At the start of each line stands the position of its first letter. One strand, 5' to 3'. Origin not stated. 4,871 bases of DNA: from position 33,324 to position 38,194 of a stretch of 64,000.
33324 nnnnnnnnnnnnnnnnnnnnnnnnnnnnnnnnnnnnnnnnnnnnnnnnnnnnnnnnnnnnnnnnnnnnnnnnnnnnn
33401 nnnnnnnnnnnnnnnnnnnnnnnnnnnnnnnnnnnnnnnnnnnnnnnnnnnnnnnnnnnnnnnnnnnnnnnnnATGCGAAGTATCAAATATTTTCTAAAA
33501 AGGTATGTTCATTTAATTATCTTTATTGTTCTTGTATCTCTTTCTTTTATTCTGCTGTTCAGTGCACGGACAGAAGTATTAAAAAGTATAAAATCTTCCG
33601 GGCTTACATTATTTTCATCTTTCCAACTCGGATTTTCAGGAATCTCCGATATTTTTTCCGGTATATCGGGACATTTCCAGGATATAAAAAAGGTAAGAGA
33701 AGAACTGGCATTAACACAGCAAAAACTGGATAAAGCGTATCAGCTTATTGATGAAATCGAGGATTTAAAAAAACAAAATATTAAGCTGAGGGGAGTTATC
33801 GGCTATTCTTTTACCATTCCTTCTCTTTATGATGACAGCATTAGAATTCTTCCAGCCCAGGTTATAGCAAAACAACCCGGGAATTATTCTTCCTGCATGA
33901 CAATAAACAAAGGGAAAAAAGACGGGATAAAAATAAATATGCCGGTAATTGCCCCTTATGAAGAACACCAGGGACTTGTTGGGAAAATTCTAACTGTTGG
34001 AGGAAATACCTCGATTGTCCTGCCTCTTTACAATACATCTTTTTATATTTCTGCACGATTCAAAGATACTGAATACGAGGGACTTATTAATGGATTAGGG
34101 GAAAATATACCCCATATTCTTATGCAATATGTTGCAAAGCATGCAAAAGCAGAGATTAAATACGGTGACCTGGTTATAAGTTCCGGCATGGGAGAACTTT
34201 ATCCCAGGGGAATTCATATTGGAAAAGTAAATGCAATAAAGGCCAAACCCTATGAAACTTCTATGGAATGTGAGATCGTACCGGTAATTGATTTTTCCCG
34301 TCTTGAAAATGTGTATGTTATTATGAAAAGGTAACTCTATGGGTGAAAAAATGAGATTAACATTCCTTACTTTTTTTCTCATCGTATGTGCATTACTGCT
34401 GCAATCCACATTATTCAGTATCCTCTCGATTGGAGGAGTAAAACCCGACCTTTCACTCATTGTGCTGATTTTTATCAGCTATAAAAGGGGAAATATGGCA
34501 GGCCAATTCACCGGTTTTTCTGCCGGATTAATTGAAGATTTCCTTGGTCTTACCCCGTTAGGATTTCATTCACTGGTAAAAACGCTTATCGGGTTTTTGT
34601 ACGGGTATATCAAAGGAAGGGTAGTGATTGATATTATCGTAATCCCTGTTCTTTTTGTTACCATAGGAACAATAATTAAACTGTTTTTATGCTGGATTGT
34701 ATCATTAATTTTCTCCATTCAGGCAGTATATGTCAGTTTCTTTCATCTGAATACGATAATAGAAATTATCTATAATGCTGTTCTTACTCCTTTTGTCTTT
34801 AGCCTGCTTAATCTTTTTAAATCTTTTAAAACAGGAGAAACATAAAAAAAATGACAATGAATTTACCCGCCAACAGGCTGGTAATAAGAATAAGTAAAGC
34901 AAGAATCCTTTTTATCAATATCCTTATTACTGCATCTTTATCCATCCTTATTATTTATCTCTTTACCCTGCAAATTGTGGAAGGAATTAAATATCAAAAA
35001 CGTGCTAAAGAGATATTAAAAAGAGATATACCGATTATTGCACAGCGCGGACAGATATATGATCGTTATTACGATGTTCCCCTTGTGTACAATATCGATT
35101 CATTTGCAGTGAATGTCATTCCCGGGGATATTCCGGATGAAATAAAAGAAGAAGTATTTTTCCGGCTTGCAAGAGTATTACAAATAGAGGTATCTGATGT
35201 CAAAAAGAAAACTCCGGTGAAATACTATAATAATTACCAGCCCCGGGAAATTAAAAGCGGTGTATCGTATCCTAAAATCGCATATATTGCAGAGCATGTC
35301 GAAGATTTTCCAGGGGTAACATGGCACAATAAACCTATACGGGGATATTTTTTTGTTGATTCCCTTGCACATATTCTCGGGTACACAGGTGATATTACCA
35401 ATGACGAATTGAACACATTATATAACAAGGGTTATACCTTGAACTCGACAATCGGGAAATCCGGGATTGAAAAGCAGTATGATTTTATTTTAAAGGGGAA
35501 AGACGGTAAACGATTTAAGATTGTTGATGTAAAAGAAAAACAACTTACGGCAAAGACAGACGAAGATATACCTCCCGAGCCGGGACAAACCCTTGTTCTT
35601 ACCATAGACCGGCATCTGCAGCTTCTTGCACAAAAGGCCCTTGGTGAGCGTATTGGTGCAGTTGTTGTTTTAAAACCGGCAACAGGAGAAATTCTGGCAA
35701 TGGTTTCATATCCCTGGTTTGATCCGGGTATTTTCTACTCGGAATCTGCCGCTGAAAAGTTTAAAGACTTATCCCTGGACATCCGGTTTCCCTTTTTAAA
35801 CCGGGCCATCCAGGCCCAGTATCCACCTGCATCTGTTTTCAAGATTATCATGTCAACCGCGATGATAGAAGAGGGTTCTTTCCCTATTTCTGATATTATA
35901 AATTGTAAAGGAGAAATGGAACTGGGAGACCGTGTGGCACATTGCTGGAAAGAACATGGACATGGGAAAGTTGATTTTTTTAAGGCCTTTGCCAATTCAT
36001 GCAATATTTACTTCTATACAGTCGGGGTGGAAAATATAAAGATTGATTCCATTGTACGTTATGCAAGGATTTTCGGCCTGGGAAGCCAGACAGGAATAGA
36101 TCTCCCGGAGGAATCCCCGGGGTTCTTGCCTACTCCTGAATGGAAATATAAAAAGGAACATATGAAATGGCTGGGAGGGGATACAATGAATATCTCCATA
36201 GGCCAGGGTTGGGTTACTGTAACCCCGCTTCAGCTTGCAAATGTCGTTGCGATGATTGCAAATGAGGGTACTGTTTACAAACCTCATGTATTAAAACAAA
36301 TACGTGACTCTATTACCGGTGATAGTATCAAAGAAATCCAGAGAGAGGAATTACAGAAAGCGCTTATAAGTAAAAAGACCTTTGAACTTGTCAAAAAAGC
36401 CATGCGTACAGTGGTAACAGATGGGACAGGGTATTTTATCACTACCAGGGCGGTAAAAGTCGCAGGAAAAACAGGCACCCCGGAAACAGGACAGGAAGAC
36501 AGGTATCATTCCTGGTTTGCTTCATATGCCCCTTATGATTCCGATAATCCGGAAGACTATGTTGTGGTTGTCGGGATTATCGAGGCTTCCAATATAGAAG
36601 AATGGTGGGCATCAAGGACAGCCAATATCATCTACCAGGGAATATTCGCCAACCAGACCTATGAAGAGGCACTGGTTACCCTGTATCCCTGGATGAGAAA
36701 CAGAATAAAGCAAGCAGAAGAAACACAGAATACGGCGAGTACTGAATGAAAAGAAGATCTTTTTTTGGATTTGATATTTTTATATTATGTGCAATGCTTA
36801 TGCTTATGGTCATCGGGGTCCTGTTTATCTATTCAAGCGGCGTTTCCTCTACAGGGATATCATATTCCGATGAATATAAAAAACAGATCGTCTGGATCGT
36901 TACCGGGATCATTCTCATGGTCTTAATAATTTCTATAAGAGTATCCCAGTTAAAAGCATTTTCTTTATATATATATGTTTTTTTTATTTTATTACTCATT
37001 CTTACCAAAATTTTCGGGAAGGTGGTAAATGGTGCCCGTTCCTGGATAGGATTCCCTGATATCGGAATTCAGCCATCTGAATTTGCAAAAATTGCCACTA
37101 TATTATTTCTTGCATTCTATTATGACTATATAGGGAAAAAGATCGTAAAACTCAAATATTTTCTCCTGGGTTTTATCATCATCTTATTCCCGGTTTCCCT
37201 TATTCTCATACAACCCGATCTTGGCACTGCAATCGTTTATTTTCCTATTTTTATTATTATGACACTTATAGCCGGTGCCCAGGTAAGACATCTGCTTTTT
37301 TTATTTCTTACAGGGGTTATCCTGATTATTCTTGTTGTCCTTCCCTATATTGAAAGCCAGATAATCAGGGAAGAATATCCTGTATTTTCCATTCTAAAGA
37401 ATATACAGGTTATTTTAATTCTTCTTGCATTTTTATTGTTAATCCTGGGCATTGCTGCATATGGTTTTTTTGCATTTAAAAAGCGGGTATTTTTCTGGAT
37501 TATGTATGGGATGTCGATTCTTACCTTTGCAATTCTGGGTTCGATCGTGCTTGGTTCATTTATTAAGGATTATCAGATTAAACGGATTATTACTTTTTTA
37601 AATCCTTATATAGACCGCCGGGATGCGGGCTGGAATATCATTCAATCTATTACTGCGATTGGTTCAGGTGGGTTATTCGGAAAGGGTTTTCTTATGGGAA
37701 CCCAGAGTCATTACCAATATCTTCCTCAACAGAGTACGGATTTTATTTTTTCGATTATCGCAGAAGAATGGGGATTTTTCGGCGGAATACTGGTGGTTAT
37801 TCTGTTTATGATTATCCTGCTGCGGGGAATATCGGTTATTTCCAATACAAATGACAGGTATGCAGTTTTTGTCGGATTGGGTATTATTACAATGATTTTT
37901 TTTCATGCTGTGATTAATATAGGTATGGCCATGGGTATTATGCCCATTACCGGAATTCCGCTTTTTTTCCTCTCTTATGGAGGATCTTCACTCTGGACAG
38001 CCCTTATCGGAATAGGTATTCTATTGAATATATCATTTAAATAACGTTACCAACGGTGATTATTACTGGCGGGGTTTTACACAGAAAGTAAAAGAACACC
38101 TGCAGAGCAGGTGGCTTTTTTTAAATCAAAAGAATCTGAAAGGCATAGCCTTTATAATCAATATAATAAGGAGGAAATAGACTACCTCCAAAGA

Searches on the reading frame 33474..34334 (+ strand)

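Call 75: search_protein_families(library=pfam, proteins=[window:33474-34334:+], max_evalue=0.00001)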
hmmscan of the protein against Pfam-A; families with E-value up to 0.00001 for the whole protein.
window:33474-34334:+ (286 aa): 1 family
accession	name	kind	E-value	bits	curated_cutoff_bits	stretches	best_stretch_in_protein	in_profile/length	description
PF04085.20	MreC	-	3.6e-40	137.6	28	1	130-283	1-146/147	Rod shape-determining protein MreC, barrel core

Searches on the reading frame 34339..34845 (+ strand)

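Call 75: search_protein_families(library=pfam, proteins=[window:34339-34845:+], max_evalue=0.00001)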
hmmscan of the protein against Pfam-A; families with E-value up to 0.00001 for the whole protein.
window:34339-34845:+ (168 aa): 1 family
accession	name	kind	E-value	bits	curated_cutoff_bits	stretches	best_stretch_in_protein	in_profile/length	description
PF04093.17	MreD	-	7.7e-12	46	24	1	7-159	5-157/158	rod shape-determining protein MreD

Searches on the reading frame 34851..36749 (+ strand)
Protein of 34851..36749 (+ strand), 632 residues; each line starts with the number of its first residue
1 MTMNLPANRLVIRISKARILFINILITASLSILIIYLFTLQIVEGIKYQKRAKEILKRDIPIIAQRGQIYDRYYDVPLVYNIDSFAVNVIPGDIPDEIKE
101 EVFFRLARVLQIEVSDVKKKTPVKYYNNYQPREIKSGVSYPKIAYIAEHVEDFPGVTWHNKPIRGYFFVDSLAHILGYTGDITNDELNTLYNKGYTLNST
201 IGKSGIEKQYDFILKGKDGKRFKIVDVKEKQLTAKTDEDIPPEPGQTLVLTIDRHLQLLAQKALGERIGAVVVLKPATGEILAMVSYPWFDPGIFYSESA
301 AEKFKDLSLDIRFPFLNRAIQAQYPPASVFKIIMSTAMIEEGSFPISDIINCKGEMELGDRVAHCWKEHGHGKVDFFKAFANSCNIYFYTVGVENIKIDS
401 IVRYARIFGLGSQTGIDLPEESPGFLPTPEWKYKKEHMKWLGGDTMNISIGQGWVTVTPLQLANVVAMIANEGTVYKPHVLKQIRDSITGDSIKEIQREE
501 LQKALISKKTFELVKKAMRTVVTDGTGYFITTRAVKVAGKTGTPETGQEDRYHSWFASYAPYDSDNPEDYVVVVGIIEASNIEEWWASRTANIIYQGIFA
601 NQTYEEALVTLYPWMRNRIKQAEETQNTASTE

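Call 75: search_protein_families(library=pfam, proteins=[window:34851-36749:+], max_evalue=0.00001)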
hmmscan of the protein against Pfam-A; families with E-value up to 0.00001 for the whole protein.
window:34851-36749:+ (632 aa): 2 families
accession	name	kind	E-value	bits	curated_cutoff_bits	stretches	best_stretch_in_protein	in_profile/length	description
PF00905.27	Transpeptidase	-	1.1e-65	222.3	22.1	1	269-576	1-278/299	Penicillin binding protein transpeptidase domain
PF03717.20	PBP_dimer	-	1.4e-39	136.8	24.4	1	62-233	2-177/180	Penicillin-binding Protein dimerisation domain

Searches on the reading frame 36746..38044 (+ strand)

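Call 75: search_protein_families(library=pfam, proteins=[window:36746-38044:+], max_evalue=0.00001)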
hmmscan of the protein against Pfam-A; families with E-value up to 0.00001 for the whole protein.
window:36746-38044:+ (432 aa): 1 family
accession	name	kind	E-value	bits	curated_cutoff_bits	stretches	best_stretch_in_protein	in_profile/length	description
PF01098.24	FTSW_RODA_SPOVE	-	1.2e-92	311.1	26.4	2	244-430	173-351/356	Cell cycle protein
